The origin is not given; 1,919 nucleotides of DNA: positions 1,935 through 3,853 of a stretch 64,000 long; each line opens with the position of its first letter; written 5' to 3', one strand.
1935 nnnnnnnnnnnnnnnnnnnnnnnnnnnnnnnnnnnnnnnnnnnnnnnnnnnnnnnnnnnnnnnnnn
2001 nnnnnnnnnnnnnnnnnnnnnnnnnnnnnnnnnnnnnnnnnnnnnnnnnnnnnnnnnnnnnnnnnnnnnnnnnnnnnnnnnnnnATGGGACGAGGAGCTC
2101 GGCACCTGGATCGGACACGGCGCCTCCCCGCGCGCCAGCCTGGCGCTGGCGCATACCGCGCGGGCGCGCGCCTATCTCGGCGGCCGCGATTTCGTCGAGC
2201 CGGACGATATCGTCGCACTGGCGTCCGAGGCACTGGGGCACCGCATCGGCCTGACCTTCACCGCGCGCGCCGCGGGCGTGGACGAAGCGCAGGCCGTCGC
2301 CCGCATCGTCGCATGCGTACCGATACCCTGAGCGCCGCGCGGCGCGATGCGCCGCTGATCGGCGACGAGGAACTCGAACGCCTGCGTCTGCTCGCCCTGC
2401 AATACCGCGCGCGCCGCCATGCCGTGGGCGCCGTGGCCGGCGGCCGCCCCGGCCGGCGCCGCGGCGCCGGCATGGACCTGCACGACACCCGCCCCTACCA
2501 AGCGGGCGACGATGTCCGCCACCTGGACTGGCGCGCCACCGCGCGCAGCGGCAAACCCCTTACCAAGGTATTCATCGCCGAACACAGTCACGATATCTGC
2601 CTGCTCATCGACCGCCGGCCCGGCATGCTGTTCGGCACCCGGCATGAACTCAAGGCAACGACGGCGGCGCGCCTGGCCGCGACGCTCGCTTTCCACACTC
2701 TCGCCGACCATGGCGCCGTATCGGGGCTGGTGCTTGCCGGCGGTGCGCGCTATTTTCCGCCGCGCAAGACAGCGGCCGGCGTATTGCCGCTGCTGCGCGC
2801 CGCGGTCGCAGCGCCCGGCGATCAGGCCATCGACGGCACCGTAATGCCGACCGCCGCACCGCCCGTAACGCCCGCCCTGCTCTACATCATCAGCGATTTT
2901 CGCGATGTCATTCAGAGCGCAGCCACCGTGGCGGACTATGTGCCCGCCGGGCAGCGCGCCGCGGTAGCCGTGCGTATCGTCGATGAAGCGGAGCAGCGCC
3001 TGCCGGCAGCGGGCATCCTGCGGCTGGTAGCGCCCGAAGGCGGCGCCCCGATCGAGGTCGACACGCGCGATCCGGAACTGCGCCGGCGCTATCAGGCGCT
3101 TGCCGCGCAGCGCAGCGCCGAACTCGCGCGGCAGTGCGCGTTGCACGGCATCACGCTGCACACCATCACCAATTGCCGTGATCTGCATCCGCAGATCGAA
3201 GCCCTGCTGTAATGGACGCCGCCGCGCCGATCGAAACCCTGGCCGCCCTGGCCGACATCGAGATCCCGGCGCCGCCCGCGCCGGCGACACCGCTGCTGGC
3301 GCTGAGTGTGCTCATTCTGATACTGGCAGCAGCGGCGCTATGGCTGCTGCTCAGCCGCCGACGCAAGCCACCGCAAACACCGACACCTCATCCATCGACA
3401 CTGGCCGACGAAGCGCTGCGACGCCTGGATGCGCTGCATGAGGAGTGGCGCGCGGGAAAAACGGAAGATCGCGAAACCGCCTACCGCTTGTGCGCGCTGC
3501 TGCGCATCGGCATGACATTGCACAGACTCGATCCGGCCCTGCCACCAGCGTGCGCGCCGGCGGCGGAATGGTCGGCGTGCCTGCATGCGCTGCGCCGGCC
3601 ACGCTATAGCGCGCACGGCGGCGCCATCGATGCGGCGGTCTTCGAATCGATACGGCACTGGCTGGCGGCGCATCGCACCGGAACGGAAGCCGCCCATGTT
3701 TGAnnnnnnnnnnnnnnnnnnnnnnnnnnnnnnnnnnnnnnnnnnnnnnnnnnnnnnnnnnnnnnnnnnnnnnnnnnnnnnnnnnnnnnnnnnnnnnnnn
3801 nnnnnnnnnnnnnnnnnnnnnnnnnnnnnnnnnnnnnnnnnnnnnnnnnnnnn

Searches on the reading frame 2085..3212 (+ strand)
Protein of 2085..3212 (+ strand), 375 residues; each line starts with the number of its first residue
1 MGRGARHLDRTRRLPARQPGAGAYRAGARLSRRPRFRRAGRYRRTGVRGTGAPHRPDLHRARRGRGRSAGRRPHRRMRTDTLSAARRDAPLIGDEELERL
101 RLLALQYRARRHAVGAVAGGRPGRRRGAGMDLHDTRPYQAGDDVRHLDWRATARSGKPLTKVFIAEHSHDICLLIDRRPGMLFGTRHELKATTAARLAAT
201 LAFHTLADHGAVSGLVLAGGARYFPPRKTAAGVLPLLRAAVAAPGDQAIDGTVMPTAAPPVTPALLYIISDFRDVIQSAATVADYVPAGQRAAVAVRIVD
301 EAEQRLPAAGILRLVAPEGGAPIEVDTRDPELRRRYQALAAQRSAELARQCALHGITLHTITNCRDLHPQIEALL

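Call 71: search_protein_families(library=pfam, proteins=[window:2085-3212:+], max_evalue=0.00001)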
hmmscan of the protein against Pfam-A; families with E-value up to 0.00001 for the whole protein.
window:2085-3212:+ (375 aa): 1 family
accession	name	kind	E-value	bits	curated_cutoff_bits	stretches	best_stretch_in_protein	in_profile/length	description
PF01882.25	DUF58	-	4.7e-39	134.3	23.4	1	134-344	1-214/216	Protein of unknown function DUF58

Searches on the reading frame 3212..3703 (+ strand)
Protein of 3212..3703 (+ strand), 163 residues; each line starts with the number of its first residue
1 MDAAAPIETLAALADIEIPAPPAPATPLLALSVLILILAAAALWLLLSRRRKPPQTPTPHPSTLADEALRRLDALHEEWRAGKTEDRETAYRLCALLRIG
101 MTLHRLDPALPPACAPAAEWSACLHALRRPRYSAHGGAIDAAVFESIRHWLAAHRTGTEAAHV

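Call 71: search_protein_families(library=pfam, proteins=[window:3212-3703:+], max_evalue=0.00001)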
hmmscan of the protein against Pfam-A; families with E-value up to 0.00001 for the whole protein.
window:3212-3703:+ (163 aa): 1 family
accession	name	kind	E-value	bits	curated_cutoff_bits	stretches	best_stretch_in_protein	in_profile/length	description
PF14316.11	DUF4381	-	8.2e-06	26.6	27.2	0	12-99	2-78/145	Domain of unknown function (DUF4381)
